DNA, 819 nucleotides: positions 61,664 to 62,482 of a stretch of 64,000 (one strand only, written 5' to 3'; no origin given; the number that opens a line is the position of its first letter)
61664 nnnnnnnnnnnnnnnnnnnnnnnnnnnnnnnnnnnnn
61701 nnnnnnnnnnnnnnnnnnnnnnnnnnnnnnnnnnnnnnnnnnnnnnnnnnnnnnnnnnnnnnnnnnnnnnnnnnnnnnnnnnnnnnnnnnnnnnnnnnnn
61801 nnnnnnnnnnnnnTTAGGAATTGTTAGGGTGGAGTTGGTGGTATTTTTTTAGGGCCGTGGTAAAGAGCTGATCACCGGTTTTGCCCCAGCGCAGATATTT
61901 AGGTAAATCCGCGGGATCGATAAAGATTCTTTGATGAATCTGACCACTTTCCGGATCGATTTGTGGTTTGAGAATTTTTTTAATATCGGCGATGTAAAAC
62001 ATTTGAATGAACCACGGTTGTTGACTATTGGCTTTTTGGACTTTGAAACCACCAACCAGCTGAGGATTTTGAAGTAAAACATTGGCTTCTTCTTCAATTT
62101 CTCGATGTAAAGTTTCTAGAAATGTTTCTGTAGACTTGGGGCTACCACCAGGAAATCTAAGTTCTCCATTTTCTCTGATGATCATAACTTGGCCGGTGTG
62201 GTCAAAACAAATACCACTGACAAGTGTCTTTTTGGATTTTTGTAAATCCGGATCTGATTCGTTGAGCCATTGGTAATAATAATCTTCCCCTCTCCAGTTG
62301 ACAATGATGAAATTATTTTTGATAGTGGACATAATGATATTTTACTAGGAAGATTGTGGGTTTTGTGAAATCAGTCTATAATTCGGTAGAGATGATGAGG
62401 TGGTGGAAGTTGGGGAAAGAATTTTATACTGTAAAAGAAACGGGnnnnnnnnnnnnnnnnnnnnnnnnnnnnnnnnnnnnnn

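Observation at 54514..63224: NUDIX-dense module with two paralogous wHTH-NUDIX fusion regulators sharing a palindromic operator, plus NUDIX/His-phosphatase and NUDIX/HD gene pairs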

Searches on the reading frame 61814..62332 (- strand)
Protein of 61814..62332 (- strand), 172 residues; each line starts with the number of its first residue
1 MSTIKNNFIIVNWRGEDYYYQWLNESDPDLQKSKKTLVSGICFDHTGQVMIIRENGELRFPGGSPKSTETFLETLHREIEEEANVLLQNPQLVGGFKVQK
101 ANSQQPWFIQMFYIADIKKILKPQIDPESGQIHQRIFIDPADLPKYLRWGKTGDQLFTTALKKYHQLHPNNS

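Call 3: search_protein_families(library=pfam, proteins=[window:61814-62332:-], max_evalue=0.01)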
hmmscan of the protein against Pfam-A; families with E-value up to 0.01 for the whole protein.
window:61814-62332:- (172 aa): 2 families
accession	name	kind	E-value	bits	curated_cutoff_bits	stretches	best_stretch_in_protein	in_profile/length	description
PF00293.34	NUDIX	-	5.9e-10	39.7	21.1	1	38-146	6-122/134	NUDIX domain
PF22327.2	Nudt16-like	-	5.9e-05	23.5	27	1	49-118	26-96/161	U8 snoRNA-decapping enzyme-like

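Call 8: search_protein_families(library=ncbifam, proteins=[window:61814-62332:-], max_evalue=0.01)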
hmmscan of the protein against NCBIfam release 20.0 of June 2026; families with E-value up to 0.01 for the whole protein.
window:61814-62332:- (172 aa): 3 families
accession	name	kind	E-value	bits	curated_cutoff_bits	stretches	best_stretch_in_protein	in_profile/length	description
TIGR02705.1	nudix_YtkD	equivalog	1.4e-05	24.7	154.4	1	41-121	30-107/156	RNA deprotection pyrophosphohydrolase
TIGR00586.1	mutt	equivalog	0.0029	17.6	97.9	1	40-93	10-69/129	8-oxo-dGTP diphosphatase MutT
NF008044.0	PRK10776.1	equivalog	0.0057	16.5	148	1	55-99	30-74/130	8-oxo-dGTP diphosphatase MutT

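Call 71: search_protein_families(library=padloc, proteins=[window:61814-62332:-], max_evalue=0.01)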
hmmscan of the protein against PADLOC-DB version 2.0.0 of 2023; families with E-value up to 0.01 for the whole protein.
window:61814-62332:- (172 aa): 1 family
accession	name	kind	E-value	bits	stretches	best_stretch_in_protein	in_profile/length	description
PDLC04899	PDC-S07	-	8.8e-05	20.2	1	57-93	34-70/135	-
